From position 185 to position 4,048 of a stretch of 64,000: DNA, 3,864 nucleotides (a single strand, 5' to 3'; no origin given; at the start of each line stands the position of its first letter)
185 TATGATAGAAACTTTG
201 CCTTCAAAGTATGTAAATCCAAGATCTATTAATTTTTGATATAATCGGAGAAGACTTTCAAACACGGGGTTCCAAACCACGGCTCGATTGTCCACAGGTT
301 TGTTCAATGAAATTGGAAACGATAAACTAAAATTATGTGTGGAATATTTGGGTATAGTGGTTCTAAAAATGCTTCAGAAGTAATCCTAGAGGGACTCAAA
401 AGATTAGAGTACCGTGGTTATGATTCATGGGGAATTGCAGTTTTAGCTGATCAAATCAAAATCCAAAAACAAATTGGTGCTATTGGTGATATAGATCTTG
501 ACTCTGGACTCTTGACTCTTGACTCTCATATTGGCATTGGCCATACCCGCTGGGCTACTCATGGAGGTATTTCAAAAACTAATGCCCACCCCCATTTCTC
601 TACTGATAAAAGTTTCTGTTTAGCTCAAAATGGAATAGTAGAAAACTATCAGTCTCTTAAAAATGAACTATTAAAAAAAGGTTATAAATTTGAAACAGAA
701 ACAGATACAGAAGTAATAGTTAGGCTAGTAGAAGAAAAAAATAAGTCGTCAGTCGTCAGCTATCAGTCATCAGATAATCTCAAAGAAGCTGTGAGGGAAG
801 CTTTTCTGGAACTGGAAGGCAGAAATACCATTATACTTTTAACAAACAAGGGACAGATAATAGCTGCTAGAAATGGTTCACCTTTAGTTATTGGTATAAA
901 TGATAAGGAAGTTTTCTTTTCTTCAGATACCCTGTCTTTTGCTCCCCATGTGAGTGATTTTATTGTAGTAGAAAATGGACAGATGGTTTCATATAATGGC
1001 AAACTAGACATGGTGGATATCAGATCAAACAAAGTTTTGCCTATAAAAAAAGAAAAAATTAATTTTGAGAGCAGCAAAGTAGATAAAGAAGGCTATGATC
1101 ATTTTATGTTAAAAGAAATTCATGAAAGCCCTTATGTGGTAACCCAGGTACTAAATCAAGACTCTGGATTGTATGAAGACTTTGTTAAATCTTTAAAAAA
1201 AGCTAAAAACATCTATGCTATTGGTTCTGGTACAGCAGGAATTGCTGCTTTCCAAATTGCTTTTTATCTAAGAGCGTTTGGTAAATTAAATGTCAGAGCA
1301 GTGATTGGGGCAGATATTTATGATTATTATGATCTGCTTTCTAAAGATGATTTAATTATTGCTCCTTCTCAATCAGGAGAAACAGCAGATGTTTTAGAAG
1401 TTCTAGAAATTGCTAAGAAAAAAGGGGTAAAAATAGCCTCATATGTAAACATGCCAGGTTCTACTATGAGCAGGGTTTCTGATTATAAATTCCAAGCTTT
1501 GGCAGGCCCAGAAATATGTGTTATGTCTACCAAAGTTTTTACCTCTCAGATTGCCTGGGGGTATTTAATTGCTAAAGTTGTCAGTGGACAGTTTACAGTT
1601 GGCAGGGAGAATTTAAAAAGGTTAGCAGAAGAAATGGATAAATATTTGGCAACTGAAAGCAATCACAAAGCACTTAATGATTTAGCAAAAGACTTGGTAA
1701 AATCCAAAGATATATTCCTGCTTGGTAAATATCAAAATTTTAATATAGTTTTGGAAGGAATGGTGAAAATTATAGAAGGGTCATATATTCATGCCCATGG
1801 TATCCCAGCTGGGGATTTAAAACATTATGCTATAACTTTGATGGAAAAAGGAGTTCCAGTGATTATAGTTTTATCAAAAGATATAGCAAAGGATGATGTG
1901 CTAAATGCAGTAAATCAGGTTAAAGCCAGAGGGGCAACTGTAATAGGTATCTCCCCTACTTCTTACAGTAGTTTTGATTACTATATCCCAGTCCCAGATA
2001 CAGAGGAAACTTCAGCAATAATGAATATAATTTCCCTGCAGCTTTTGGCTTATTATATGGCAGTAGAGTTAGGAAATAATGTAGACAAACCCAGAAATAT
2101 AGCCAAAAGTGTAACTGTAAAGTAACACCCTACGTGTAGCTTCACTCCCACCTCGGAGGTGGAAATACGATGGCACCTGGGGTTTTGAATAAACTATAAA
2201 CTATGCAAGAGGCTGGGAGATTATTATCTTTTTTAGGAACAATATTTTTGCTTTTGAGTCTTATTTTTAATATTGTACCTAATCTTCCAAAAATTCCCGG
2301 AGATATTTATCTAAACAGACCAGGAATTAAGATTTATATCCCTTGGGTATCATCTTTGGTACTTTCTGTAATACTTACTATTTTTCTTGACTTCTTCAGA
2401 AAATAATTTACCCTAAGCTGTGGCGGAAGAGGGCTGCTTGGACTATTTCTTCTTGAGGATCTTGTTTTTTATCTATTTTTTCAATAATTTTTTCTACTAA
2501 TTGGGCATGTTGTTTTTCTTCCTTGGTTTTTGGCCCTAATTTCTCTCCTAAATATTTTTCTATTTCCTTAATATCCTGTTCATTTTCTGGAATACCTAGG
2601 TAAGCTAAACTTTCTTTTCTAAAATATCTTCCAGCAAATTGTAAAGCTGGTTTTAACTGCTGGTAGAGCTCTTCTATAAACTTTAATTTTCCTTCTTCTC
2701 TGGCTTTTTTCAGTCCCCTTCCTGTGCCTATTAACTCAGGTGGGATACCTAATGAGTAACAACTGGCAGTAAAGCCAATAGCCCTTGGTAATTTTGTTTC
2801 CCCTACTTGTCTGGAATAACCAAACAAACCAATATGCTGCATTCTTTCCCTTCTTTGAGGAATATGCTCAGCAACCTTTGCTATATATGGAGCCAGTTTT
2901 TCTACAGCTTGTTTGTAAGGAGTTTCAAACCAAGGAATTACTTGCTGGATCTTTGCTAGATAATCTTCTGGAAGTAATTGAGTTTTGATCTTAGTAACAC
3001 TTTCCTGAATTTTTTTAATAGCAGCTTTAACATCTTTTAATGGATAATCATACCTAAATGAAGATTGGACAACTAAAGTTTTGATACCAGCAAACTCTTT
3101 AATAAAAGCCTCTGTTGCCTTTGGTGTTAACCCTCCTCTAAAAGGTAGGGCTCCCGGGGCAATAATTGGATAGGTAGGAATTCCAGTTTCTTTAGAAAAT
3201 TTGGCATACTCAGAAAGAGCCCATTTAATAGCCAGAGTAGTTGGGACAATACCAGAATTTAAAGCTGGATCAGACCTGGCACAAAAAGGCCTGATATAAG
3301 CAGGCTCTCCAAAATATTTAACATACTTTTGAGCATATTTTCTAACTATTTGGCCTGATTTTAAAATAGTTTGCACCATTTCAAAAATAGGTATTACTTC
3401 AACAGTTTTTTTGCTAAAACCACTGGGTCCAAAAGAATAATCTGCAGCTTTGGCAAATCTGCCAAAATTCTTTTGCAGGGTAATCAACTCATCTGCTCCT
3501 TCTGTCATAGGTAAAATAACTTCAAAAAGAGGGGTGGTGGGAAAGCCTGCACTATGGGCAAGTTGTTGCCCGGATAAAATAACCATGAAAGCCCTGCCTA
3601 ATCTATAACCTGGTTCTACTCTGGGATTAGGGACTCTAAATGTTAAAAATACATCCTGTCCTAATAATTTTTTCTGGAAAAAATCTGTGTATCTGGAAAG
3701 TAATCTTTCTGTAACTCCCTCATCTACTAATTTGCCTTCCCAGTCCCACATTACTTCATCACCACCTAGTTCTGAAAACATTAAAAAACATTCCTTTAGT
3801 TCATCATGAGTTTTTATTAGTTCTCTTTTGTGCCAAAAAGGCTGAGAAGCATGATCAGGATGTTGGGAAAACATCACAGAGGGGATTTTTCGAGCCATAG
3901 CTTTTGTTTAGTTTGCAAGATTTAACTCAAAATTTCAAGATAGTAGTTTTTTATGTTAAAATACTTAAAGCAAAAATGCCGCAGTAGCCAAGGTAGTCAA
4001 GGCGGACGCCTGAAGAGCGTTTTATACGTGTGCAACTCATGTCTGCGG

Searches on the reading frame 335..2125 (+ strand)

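Call 40: search_protein_families(library=pfam, proteins=[window:335-2125:+], max_evalue=0.0001)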
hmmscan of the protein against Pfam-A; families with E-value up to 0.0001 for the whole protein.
window:335-2125:+ (596 aa): 5 families
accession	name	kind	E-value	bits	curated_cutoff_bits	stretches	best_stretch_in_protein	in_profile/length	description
PF01380.27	SIS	-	2.8e-38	131.1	25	2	287-412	2-128/131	SIS domain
PF13522.11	GATase_6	-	3.7e-17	63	27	1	57-197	4-129/130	Glutamine amidotransferase domain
PF13537.11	GATase_7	-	5.4e-14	52.7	25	1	80-199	9-118/123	Glutamine amidotransferase domain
PF13580.11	SIS_2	-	2.4e-06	28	27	0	316-368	83-134/138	SIS domain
PF13230.11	GATase_4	-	2.9e-06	26.9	23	1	62-185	69-191/272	Glutamine amidotransferases class-II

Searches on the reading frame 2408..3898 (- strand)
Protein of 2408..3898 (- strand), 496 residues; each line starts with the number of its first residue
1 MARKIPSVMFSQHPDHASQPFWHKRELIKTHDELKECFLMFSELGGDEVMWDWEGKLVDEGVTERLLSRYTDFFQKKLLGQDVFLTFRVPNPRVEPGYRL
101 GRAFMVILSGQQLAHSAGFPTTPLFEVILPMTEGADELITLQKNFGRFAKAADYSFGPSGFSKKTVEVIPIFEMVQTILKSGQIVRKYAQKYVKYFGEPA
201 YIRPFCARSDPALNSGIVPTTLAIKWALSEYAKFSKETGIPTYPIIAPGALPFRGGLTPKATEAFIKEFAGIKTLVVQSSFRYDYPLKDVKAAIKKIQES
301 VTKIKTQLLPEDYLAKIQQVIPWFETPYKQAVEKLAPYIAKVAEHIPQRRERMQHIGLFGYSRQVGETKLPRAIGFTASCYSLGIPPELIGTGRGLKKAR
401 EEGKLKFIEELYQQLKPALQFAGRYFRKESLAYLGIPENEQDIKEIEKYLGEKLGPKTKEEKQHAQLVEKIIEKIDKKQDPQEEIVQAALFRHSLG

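Call 40: search_protein_families(library=pfam, proteins=[window:2408-3898:-], max_evalue=0.0001)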
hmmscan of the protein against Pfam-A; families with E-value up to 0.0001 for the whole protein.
window:2408-3898:- (496 aa): 1 family
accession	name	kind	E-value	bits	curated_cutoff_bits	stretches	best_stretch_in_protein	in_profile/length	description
PF14010.12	PEPcase_2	-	1.5e-133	446.4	25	1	5-496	1-493/493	Phosphoenolpyruvate carboxylase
